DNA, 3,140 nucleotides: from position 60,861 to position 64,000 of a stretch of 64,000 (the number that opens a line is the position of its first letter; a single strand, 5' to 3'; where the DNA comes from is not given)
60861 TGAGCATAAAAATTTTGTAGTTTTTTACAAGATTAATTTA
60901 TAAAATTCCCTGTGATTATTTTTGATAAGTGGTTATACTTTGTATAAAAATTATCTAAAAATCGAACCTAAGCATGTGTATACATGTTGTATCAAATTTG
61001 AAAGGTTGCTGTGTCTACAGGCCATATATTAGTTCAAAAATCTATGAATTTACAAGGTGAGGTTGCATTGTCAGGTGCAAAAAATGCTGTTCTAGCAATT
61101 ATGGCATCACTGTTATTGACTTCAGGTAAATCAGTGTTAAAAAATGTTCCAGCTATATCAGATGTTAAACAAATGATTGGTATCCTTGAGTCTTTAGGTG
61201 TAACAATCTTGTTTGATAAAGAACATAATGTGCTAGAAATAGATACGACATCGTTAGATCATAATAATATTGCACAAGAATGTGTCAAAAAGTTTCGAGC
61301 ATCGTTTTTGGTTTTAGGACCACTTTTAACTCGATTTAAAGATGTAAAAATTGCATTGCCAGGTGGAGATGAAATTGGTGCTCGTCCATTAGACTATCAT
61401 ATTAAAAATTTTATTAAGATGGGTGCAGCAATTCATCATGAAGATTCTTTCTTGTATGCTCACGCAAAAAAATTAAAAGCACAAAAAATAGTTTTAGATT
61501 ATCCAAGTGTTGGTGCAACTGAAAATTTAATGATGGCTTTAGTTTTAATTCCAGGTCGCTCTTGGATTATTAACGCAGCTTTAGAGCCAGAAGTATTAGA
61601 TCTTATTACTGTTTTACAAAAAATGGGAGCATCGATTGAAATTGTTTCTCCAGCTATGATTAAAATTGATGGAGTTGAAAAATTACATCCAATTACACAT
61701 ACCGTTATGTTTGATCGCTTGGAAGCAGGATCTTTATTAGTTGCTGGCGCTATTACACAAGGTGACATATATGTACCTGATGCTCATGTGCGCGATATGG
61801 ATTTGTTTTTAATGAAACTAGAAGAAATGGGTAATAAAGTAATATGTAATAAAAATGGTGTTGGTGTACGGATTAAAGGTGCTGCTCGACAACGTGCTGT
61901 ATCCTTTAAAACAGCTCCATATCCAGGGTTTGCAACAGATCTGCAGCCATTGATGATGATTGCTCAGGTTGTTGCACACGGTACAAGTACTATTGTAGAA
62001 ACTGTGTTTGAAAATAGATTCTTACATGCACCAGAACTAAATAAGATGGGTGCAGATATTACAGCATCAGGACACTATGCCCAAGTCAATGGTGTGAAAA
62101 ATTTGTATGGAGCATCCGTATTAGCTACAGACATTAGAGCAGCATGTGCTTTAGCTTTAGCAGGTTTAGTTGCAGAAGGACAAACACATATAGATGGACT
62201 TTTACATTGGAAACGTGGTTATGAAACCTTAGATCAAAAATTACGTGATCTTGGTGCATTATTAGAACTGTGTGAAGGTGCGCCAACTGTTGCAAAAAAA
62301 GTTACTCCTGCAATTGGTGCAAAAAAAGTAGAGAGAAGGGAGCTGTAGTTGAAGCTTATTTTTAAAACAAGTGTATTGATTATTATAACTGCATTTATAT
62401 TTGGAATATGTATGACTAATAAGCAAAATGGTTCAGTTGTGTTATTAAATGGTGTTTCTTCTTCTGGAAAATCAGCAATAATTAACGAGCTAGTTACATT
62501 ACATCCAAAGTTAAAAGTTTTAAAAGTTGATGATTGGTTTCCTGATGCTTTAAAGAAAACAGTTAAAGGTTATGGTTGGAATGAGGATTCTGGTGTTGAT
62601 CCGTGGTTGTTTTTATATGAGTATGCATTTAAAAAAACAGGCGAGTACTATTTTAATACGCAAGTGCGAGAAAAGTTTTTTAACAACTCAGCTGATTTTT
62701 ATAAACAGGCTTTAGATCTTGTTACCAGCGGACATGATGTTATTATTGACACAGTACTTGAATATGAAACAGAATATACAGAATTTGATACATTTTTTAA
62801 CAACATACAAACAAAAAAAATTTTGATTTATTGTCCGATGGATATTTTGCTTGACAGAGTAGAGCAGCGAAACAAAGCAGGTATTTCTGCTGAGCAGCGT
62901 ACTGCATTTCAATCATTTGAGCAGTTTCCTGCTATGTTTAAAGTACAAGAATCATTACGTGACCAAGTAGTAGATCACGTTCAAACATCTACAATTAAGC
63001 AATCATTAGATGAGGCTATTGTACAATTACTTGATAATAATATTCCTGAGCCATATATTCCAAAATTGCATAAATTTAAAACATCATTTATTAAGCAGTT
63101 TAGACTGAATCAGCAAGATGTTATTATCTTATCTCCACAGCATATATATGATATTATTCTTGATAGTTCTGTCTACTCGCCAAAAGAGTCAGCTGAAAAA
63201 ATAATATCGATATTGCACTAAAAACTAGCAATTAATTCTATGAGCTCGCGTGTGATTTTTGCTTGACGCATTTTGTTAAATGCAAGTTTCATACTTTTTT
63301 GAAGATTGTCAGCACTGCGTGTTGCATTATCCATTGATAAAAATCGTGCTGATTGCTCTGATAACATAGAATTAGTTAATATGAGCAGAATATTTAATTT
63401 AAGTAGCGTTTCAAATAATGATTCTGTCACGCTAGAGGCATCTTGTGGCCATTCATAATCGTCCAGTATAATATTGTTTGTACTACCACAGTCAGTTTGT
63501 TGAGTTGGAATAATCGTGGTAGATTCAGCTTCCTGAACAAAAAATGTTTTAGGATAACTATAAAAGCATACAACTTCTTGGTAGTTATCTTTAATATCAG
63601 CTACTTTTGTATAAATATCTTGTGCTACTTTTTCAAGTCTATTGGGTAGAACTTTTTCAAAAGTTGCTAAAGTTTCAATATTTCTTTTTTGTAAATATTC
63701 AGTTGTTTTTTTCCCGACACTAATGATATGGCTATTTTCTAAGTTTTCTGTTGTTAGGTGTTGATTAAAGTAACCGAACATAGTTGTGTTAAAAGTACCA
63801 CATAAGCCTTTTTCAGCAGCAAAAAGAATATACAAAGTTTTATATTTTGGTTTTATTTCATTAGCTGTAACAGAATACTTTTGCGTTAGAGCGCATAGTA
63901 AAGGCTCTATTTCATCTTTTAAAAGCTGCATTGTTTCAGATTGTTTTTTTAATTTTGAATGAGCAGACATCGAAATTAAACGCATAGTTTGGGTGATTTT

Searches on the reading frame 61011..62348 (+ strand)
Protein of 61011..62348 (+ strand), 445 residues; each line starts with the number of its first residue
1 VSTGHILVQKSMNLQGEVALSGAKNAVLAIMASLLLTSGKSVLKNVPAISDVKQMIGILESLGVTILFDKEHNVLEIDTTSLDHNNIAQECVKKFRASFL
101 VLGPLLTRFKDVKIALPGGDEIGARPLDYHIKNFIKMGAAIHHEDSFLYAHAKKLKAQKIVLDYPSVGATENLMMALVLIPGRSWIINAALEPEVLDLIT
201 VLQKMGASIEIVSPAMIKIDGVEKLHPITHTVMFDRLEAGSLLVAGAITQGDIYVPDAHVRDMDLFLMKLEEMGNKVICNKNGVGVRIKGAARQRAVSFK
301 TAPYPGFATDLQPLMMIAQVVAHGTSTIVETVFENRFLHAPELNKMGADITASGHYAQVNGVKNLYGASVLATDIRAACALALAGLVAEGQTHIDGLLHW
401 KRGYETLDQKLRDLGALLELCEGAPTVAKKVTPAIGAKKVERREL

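Call 61: search_protein_families(library=pfam, proteins=[window:61011-62348:+], max_evalue=0.00001)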
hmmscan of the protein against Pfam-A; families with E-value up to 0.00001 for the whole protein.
window:61011-62348:+ (445 aa): 1 family
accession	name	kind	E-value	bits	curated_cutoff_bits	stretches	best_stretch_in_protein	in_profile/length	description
PF00275.25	EPSP_synthase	-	1.3e-91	307.8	22.8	1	8-411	1-417/417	EPSP synthase (3-phosphoshikimate 1-carboxyvinyltransferase)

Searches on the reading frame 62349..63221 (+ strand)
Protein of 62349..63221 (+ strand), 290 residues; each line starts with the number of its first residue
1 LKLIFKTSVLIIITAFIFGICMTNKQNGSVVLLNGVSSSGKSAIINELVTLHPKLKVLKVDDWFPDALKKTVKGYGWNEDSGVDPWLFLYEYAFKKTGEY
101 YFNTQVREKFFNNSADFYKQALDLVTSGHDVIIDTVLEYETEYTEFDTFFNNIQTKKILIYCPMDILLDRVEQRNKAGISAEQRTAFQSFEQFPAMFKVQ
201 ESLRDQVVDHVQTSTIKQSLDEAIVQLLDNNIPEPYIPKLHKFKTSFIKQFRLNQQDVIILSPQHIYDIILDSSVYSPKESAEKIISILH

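Call 61: search_protein_families(library=pfam, proteins=[window:62349-63221:+], max_evalue=0.00001)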
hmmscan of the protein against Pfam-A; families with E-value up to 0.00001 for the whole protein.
window:62349-63221:+ (290 aa): 3 families
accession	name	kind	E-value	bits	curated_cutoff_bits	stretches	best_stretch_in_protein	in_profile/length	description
PF07931.18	CPT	-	6.7e-09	36.2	22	1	28-185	1-141/172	Chloramphenicol phosphotransferase-like protein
PF13671.12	AAA_33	-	7.9e-07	29.9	27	1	30-183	1-127/143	AAA domain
PF13238.12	AAA_18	-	8.2e-07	30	29.4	1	31-176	1-113/128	AAA domain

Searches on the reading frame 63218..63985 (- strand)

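Call 61: search_protein_families(library=pfam, proteins=[window:63218-63985:-], max_evalue=0.00001)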
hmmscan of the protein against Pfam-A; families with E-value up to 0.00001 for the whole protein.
window:63218-63985:- (255 aa): 1 family
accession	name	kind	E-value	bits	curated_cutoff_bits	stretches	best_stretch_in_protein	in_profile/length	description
PF00231.24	ATP-synt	-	1.8e-44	153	39.9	1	1-254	22-281/285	ATP synthase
